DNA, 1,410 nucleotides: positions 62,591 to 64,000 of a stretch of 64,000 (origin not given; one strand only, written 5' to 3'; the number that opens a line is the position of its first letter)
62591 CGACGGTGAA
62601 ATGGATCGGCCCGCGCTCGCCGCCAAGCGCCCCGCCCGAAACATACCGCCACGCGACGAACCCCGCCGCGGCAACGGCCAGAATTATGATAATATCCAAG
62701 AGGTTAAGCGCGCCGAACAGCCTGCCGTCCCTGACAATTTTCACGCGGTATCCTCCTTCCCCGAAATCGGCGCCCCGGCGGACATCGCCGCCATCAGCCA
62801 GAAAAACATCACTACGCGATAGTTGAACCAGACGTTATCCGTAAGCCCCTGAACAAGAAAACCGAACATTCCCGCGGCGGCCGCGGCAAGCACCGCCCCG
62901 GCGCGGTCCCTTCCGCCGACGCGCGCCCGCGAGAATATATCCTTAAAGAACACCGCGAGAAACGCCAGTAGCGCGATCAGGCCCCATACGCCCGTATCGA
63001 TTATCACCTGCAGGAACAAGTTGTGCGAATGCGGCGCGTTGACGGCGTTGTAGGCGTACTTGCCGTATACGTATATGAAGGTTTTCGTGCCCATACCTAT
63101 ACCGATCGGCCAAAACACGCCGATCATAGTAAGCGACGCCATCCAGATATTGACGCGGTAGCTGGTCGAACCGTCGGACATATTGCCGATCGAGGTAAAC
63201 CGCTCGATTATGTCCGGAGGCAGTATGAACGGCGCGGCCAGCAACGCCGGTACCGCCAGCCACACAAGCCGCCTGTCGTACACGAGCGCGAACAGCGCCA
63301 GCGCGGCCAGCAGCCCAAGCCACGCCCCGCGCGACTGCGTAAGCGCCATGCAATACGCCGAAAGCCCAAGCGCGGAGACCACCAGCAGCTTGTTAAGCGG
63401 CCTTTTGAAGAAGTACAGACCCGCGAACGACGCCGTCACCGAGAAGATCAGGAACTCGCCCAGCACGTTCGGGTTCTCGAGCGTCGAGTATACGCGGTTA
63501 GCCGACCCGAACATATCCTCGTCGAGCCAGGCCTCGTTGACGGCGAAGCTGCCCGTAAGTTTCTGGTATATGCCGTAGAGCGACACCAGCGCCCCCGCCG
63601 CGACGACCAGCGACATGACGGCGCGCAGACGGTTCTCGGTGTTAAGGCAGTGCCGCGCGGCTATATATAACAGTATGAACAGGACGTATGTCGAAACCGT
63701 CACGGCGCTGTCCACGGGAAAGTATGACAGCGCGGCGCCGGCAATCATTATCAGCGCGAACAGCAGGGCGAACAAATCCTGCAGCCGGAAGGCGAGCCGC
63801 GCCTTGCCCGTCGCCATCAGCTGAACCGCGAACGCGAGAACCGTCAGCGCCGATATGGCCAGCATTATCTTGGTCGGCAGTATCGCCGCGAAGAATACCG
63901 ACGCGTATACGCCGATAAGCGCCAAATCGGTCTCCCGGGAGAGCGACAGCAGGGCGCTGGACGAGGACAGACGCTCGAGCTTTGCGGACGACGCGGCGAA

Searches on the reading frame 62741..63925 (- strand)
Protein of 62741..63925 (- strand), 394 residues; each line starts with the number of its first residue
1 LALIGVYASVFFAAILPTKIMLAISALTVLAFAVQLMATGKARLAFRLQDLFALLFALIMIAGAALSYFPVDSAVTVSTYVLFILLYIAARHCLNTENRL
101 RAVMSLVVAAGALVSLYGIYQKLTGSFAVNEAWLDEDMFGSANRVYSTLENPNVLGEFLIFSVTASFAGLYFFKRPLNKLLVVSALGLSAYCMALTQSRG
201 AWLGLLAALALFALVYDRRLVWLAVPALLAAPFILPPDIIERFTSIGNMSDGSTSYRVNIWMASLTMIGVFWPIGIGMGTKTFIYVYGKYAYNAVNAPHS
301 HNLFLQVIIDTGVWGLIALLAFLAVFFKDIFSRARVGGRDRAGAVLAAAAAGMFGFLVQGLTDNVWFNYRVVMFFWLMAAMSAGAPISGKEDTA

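Call 40: search_protein_families(library=pfam, proteins=[window:62741-63925:-], max_evalue=0.00001)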
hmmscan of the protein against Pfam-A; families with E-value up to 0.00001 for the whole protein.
window:62741-63925:- (394 aa): 1 family
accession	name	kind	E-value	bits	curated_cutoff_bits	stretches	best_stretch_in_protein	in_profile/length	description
PF04932.20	Wzy_C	-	3.4e-21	76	31.7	1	186-320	3-149/149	O-Antigen ligase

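Call 61: list_cluster_members(proteins=[P0017, P0001, window:62741-63925:-, window:61785-62822:+, window:75-446:-, window:23210-24829:-])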
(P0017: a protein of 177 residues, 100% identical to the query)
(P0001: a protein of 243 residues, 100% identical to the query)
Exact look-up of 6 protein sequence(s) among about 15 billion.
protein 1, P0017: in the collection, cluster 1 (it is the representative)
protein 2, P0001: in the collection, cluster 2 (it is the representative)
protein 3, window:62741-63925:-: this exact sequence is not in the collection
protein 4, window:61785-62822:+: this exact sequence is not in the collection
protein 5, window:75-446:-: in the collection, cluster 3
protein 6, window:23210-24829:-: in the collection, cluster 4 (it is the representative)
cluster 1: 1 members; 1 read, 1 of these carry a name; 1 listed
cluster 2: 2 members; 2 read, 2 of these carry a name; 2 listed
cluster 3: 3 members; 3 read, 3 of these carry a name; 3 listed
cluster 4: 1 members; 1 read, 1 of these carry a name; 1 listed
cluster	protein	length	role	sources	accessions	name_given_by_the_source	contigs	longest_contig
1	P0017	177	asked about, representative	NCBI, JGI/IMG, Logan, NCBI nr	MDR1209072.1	MAG: GyrI-like domain-containing protein [Clostridiales bacterium] | effector-binding domain-containing protein | GyrI-like domain-containing protein [Clostridiales bacterium]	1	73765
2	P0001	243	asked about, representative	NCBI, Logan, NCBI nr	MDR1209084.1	MAG: FadR family transcriptional regulator [Clostridiales bacterium] | FadR family transcriptional regulator [Clostridiales bacterium]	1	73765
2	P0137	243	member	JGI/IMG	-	GntR family transcriptional repressor for pyruvate dehydrogenase complex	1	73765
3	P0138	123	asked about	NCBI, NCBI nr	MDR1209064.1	MAG: hypothetical protein LBK41_01945 [Clostridiales bacterium] | hypothetical protein [Clostridiales bacterium]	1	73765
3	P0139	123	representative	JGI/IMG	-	hypothetical protein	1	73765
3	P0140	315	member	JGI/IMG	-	hypothetical protein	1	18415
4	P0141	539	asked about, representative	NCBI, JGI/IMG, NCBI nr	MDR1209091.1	MAG: chaperonin GroEL [Clostridiales bacterium] | chaperonin GroEL | chaperonin GroEL [Clostridiales bacterium]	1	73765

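Call 73: list_cluster_members(proteins=[window:62741-63865:-, window:62741-63817:-, window:62741-63775:-, window:62741-63748:-, window:60446-61039:-, window:58162-59748:-, window:61007-61657:+, window:1976-2575:-, window:1976-2491:-, window:56945-58165:-])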
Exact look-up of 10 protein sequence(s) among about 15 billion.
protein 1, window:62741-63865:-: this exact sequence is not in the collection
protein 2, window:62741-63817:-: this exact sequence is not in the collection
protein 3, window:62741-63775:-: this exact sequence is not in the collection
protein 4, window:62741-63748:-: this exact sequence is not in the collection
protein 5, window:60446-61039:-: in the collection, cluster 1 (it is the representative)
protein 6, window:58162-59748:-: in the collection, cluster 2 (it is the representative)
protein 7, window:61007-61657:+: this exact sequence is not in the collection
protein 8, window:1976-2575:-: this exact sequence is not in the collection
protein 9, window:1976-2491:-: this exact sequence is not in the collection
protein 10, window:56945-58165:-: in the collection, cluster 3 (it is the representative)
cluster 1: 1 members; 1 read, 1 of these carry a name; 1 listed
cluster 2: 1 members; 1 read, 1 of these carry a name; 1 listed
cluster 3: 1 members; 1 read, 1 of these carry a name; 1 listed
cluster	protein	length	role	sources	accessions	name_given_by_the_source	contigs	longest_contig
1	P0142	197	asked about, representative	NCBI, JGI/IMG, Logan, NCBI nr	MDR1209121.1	MAG: RdgB/HAM1 family non-canonical purine NTP pyrophosphatase [Clostridiales bacterium] | XTP/dITP diphosphohydrolase | RdgB/HAM1 family non-canonical purine NTP pyrophosphatase [Clostridiales bacterium]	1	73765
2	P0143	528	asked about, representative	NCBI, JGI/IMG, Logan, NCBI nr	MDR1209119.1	MAG: 2,3-bisphosphoglycerate-independent phosphoglycerate mutase [Clostridiales bacterium] | 2,3-bisphosphoglycerate-independent phosphoglycerate mutase | 2,3-bisphosphoglycerate-independent phosphoglycerate mutase [Clostridiales bacterium]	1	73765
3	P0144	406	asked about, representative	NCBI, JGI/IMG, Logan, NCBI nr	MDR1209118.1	MAG: NAD(P)/FAD-dependent oxidoreductase [Clostridiales bacterium] | predicted Rossmann fold flavoprotein | NAD(P)/FAD-dependent oxidoreductase [Clostridiales bacterium]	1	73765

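Call 74: find_encoding_contigs(protein=P0142, flank=10000, max_places=6)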
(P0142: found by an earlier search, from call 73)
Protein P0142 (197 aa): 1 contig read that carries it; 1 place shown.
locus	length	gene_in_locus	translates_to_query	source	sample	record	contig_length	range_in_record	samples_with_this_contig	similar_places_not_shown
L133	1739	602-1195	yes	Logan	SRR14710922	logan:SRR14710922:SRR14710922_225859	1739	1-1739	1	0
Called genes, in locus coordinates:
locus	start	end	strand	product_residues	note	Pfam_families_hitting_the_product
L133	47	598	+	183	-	PF02482:Ribosomal_S30AE, PF16321:Ribosom_S30AE_C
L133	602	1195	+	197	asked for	PF01725:Ham1p_like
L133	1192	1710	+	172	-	PF00149:Metallophos, PF12850:Metallophos_2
